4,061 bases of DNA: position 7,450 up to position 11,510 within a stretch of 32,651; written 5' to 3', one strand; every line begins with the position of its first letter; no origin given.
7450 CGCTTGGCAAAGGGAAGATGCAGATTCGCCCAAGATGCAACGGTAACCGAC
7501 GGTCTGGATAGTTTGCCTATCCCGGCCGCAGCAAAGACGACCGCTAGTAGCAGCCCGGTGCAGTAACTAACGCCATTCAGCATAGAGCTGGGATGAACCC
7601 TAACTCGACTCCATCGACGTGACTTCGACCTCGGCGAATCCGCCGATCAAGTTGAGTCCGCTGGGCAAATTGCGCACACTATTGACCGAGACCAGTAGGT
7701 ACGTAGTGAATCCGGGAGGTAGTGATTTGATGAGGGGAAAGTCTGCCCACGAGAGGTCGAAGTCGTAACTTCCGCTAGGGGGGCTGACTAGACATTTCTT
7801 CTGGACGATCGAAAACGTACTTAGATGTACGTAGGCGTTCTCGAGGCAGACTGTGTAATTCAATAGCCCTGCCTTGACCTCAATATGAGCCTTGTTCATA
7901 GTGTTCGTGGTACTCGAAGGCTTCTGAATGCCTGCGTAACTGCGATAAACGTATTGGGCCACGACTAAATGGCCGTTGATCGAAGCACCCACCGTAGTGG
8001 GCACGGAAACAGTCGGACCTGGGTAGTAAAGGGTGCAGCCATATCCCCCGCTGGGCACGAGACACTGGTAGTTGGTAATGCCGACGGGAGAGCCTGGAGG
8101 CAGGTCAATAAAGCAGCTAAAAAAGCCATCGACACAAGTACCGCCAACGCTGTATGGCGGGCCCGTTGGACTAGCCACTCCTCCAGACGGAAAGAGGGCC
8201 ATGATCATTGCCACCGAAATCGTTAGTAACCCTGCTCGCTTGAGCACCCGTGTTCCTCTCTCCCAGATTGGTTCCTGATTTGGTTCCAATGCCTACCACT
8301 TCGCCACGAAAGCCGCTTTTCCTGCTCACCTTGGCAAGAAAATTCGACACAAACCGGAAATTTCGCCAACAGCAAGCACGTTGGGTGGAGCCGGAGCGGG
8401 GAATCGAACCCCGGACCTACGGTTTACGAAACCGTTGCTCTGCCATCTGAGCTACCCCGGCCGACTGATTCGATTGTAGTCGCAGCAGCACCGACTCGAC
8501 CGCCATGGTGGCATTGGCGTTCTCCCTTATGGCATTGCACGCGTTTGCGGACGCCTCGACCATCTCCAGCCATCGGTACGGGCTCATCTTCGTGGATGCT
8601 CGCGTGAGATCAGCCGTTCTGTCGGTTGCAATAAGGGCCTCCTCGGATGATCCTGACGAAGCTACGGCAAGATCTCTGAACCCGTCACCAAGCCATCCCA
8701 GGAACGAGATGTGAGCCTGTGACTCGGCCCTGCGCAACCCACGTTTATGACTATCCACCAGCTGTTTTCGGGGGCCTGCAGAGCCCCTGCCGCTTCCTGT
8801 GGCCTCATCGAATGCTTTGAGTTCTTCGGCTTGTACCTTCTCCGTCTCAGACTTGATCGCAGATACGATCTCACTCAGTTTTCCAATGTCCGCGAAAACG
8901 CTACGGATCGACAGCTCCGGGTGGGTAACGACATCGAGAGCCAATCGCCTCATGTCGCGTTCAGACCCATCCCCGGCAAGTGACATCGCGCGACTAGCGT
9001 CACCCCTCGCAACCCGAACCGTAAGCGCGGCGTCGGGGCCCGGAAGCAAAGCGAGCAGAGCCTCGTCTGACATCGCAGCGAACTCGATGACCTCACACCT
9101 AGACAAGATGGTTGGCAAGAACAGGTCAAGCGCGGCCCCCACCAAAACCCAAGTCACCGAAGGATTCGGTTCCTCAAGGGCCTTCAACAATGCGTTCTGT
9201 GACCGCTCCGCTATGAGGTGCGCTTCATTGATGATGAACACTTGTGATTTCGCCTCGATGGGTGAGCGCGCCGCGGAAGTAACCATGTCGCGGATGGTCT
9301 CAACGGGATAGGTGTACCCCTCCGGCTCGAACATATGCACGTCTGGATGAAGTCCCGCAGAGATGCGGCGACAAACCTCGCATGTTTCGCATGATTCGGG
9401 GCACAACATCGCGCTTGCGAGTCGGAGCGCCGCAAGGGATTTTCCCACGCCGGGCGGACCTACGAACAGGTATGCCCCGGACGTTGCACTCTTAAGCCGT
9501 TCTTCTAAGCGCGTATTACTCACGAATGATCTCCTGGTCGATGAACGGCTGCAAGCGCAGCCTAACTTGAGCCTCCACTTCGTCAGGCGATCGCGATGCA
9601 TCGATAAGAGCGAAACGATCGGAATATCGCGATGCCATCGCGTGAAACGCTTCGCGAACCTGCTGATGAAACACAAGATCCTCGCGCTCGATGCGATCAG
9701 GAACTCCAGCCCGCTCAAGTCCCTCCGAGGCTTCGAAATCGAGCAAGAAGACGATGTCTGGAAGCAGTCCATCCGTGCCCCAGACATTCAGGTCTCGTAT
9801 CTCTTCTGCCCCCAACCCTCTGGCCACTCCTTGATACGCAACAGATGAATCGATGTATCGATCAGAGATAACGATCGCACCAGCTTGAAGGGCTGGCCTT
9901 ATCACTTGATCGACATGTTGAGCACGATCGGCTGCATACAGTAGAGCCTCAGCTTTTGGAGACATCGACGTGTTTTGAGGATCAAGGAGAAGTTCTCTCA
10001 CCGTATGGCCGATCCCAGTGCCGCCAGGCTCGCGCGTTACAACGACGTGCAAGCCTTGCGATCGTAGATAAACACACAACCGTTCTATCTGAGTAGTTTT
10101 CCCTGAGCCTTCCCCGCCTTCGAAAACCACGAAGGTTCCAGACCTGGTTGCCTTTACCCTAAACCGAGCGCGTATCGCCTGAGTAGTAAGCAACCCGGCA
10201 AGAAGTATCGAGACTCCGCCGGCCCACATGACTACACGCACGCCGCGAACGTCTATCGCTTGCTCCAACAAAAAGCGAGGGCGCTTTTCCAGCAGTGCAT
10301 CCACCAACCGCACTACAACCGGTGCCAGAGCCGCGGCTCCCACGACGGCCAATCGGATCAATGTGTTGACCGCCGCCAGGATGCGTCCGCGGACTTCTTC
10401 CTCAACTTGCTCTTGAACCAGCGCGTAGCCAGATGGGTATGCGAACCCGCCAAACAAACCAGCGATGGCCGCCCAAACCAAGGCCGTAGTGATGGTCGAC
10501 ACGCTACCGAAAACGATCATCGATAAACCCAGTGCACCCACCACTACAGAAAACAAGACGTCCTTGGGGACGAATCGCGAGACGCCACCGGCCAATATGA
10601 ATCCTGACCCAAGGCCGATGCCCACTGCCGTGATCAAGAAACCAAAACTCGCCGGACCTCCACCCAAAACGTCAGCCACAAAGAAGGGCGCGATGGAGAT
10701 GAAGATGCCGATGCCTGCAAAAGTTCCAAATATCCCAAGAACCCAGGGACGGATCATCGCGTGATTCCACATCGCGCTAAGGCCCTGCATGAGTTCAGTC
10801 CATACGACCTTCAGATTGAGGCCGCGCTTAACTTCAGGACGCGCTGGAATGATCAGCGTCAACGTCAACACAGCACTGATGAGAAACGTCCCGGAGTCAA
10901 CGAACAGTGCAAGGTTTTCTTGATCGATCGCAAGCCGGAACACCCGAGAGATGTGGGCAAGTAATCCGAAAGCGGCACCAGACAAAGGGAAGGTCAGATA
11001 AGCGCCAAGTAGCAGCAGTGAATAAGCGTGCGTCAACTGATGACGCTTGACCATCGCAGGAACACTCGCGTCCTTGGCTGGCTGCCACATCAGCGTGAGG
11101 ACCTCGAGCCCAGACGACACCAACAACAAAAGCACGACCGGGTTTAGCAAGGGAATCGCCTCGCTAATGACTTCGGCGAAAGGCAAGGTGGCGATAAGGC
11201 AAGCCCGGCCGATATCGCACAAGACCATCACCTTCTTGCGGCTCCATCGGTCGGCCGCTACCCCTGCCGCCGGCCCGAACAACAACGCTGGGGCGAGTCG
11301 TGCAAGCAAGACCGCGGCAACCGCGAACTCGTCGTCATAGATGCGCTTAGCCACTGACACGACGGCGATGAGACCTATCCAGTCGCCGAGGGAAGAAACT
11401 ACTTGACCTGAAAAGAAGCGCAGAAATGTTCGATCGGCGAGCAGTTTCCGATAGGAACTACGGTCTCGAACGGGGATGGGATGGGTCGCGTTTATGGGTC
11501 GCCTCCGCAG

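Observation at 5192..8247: Orphan mau-like maturation module: MauE/MauD pair coupled to a Tat-exported 12-cysteine, cell-wall-binding protein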

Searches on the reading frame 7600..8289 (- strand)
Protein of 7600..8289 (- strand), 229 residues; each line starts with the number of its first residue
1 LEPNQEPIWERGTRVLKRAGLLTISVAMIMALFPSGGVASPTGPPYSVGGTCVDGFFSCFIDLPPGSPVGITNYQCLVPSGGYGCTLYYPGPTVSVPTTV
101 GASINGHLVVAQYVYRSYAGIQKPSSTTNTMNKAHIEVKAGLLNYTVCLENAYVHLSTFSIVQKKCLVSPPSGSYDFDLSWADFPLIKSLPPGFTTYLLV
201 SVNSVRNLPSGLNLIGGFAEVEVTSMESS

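Call 3: search_protein_families(library=pfam, proteins=[window:7600-8289:-], max_evalue=0.1)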
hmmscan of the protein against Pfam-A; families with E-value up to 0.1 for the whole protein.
window:7600-8289:- (229 aa): 1 family
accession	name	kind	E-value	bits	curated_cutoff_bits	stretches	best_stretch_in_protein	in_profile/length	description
PF09408.15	bCoV_S1_RBD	-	0.036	14.9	25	1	62-165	62-153/181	Betacoronavirus spike glycoprotein S1, receptor binding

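Call 4: search_protein_families(library=ncbifam, proteins=[window:7600-8289:-], max_evalue=0.1)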
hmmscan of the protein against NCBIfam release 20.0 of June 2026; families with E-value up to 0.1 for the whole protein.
window:7600-8289:- (229 aa): 0 families

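Call 92: find_homologous_proteins(query=window:7600-8247:-, max_evalue=0.001)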
Query window:7600-8247:- (215 aa): 1 proteins with E <= 0.001 among 234 candidates.
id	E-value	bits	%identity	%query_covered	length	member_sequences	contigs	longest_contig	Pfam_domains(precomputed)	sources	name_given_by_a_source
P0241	1.1e-138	478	100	100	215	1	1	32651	-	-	-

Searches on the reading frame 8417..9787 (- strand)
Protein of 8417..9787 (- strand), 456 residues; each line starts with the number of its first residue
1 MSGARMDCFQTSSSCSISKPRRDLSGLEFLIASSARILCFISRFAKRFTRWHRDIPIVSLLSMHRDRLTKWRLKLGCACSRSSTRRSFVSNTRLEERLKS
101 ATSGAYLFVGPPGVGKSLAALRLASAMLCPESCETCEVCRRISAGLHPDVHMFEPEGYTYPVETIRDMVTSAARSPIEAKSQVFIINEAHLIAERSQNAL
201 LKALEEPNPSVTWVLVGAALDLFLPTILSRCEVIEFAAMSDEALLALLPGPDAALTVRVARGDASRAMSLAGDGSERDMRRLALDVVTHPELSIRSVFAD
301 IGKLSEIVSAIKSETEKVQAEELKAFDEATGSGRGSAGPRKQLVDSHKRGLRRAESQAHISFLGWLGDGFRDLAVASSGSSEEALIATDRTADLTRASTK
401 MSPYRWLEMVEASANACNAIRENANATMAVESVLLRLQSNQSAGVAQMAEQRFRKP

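Call 25: search_protein_families(library=pfam, proteins=[window:8417-9787:-], max_evalue=0.001)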
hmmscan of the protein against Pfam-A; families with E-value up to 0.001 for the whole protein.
window:8417-9787:- (456 aa): 4 families
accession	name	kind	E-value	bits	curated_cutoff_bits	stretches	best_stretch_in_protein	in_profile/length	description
PF13177.12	DNA_pol3_delta2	-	1.9e-38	132.4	27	1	101-239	17-160/161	DNA polymerase III, delta subunit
PF00004.35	AAA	-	4.7e-09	37.2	21.2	1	106-235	1-127/131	ATPase family associated with various cellular activities (AAA)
PF13401.12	AAA_22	-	2.6e-05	25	27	1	103-218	5-123/130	AAA domain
PF07728.20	AAA_5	-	0.00097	19.6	22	0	107-206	3-92/139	AAA domain (dynein-related subfamily)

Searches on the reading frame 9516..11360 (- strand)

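Call 25: search_protein_families(library=pfam, proteins=[window:9516-11360:-], max_evalue=0.001)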
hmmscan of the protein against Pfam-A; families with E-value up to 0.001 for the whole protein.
window:9516-11360:- (614 aa): 4 families
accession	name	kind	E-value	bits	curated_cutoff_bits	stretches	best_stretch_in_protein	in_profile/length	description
PF02223.23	Thymidylate_kin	-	1.3e-48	165.6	27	1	413-598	1-184/185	Thymidylate kinase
PF07690.21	MFS_1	-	8.2e-27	94.5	33.4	2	13-340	33-344/347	Major Facilitator Superfamily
PF05977.19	MFS_3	-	2.2e-07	30.1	27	1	11-336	44-353/524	Transmembrane secretion effector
PF13521.12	AAA_28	-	0.00011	23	27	1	411-571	2-141/164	AAA domain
